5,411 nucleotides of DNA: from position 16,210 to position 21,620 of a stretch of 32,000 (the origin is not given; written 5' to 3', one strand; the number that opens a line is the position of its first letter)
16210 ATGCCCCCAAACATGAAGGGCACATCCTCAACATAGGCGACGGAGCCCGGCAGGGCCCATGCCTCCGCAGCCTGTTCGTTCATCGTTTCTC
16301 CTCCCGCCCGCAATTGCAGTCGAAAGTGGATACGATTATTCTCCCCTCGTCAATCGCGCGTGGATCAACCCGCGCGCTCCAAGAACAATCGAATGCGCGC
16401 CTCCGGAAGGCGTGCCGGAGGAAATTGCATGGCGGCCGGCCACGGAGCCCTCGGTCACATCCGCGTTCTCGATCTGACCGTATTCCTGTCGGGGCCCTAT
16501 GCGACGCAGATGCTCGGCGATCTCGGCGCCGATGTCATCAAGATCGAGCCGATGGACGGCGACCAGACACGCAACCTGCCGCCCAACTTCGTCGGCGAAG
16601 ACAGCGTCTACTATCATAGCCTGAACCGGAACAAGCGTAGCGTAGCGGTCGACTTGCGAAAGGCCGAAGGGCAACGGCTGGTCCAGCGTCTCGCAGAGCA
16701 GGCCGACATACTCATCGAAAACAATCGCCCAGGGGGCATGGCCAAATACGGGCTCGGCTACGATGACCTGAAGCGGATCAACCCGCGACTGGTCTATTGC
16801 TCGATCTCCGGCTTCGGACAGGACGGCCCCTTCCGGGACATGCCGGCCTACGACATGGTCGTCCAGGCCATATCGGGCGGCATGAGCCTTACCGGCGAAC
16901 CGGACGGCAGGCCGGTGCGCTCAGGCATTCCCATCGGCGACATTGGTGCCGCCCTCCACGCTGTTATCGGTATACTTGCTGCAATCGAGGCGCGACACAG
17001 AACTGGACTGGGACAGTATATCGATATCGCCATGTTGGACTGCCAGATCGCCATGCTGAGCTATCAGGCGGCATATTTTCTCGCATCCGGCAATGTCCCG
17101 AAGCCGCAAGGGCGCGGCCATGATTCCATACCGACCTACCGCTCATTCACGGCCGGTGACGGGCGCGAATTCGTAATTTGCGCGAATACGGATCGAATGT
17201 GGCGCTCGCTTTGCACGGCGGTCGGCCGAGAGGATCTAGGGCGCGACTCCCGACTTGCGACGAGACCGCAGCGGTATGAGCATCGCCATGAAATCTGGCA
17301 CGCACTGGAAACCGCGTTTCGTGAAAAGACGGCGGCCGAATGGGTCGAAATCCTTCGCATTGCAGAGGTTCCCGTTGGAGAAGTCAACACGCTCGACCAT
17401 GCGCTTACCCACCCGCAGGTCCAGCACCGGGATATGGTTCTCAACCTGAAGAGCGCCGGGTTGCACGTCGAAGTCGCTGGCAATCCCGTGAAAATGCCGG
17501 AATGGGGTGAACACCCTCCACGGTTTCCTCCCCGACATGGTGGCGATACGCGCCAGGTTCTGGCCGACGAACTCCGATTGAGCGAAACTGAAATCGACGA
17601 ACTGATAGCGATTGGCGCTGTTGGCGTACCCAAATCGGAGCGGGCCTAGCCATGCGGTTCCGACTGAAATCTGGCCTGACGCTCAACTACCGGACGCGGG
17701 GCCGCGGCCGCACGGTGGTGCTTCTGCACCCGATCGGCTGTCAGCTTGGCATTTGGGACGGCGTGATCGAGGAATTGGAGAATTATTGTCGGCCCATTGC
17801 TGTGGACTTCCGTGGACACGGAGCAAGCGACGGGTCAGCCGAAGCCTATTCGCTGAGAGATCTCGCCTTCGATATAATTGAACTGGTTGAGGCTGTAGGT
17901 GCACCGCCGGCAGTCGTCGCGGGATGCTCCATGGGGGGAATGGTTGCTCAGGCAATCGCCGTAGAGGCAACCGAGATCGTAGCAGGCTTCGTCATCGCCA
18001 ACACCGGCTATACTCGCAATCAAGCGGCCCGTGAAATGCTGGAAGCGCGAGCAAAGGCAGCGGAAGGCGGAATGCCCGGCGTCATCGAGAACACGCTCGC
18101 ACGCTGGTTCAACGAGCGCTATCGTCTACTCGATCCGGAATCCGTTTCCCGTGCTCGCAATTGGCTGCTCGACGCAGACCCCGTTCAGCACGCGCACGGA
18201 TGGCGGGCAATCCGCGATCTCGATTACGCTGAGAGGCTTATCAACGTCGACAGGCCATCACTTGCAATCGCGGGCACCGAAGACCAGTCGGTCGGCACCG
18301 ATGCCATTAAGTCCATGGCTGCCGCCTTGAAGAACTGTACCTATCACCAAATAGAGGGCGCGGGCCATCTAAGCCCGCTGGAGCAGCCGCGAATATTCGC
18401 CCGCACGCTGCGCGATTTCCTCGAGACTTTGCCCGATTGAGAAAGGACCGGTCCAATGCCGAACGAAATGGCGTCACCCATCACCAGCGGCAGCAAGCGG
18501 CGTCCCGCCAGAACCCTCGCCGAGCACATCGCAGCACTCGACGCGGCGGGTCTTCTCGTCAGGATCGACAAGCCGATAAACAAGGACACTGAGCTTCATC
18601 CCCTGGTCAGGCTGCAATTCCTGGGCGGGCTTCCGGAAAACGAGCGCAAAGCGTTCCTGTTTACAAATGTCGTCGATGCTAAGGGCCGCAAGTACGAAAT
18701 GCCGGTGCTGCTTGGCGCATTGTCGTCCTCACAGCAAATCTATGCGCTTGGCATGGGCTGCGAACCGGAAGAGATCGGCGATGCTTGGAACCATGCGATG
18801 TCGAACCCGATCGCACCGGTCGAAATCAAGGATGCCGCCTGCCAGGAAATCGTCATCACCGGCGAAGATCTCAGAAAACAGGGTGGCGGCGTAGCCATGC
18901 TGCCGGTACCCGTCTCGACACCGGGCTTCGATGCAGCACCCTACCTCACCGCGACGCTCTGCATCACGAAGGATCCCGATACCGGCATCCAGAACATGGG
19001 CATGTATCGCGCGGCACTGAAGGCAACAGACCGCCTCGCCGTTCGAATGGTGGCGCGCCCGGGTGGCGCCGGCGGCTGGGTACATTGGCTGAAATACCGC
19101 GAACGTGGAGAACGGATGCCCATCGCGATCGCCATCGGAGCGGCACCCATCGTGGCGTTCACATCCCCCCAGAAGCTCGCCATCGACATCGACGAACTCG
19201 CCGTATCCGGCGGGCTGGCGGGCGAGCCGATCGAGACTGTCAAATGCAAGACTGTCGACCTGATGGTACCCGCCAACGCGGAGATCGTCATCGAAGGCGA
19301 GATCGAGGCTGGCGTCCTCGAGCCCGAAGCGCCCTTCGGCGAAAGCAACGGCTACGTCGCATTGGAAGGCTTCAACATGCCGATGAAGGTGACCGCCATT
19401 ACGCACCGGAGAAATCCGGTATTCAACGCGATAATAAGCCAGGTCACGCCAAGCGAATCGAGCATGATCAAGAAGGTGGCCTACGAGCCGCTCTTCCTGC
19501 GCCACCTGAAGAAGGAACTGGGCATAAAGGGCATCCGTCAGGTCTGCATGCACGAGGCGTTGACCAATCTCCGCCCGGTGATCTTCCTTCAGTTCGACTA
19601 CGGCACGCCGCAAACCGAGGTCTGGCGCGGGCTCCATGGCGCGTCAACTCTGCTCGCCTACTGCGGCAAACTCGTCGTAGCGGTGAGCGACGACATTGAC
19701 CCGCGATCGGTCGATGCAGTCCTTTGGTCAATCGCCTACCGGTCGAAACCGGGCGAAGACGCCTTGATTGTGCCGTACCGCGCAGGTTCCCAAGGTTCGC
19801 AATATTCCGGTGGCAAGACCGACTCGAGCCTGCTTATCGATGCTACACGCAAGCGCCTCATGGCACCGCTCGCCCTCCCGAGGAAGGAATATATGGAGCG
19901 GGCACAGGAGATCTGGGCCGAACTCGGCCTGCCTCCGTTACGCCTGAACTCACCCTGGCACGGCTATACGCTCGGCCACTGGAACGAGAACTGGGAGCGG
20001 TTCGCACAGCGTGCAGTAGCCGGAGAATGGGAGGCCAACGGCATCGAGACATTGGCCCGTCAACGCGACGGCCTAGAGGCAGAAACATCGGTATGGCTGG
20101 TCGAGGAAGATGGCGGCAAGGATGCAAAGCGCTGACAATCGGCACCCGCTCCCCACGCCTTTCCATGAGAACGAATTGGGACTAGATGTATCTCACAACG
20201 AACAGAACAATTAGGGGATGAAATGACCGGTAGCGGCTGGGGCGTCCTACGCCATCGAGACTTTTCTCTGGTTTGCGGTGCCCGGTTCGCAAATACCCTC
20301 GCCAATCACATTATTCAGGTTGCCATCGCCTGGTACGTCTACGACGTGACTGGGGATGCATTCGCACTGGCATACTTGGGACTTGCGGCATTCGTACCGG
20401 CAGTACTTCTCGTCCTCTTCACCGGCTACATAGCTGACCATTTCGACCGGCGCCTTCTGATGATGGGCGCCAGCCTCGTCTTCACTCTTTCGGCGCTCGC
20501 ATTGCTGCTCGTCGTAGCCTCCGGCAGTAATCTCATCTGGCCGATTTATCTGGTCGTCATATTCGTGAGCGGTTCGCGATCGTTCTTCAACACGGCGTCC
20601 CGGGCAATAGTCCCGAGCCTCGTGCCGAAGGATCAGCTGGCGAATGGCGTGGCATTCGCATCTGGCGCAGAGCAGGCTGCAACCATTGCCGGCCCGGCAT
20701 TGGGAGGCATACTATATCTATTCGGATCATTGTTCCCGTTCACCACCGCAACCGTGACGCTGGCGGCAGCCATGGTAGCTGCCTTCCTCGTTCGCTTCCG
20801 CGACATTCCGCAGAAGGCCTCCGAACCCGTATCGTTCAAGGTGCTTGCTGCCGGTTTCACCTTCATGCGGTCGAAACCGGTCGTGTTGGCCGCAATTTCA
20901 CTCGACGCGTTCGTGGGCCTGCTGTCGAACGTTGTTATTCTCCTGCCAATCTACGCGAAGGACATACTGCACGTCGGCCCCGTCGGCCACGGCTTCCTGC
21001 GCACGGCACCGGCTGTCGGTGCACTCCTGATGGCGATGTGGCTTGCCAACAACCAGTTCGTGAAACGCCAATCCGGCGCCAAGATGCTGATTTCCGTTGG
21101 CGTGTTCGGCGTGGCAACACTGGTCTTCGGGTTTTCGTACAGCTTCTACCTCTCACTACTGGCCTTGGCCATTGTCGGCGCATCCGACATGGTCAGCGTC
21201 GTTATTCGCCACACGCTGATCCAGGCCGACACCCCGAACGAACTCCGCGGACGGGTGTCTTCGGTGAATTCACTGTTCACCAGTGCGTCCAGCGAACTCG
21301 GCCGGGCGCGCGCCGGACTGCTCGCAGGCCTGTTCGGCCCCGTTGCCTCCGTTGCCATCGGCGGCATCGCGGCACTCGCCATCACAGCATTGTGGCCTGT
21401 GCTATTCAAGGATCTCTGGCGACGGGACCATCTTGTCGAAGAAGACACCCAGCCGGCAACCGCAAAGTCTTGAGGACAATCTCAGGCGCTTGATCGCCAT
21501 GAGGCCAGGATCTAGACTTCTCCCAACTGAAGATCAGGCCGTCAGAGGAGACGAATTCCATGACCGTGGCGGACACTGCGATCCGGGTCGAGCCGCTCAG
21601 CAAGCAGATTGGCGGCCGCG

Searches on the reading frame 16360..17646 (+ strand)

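Call 10: search_protein_families(library=pfam, proteins=[window:16360-17646:+], max_evalue=0.001)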
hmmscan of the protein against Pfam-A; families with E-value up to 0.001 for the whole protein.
window:16360-17646:+ (429 aa): 1 family
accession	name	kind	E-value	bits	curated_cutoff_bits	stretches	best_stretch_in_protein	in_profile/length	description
PF02515.22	CoA_transf_3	-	1.6e-129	432.6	23.3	1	33-397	3-366/366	CoA-transferase family III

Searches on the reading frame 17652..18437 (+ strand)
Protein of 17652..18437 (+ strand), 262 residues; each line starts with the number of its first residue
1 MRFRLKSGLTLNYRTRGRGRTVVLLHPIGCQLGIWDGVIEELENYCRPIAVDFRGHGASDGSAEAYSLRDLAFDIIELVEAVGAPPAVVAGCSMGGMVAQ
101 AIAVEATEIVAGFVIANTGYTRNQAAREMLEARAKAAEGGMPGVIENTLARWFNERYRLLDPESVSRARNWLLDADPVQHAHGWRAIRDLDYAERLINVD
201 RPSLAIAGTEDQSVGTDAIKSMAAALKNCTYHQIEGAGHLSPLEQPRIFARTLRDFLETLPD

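Call 10: search_protein_families(library=pfam, proteins=[window:17652-18437:+], max_evalue=0.001)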
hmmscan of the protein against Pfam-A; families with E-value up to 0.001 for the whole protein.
window:17652-18437:+ (262 aa): 5 families
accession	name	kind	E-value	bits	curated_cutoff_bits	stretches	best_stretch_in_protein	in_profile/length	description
PF12697.13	Abhydrolase_6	-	2.2e-23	84.5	26.3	1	22-251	1-216/217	Alpha/beta hydrolase family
PF00561.26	Abhydrolase_1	-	4.5e-22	79.4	25.8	1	21-245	2-244/245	alpha/beta hydrolase fold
PF12146.15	Hydrolase_4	-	2.8e-12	46.9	27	1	21-241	6-234/239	Serine aminopeptidase, S33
PF00975.26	Thioesterase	-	5.5e-06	27.2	26.4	1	21-105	2-86/226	Thioesterase domain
PF12695.13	Abhydrolase_5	-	0.00011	22.5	27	0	196-239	96-140/164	Alpha/beta hydrolase family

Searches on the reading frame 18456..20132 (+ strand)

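Call 10: search_protein_families(library=pfam, proteins=[window:18456-20132:+], max_evalue=0.001)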
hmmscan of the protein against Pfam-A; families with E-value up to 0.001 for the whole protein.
window:18456-20132:+ (559 aa): 3 families
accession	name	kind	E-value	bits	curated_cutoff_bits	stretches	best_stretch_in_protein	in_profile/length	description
PF01977.22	UbiD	-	3.3e-52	177.1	23.3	1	125-327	6-202/206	3-octaprenyl-4-hydroxybenzoate carboxy-lyase Rift-related domain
PF20696.2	UbiD_C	-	2.3e-10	41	24.2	1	343-463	8-127/127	3-octaprenyl-4-hydroxybenzoate carboxy-lyase C-terminal domain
PF20695.2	UbiD_N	-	7e-08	32.9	24.3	1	25-113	1-76/78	3-octaprenyl-4-hydroxybenzoate carboxy-lyase N-terminal domain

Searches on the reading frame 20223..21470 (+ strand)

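Call 10: search_protein_families(library=pfam, proteins=[window:20223-21470:+], max_evalue=0.001)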
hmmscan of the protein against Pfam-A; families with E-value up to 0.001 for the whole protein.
window:20223-21470:+ (416 aa): 3 families
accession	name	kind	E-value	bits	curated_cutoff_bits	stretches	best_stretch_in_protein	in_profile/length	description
PF05977.19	MFS_3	-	4.5e-32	111.6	27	1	4-388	2-387/524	Transmembrane secretion effector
PF07690.21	MFS_1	-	6.5e-32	111.2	33.4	2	18-357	2-343/347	Major Facilitator Superfamily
PF13347.12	MFS_2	-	0.00035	19.7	27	1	8-161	220-373/427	MFS/sugar transport protein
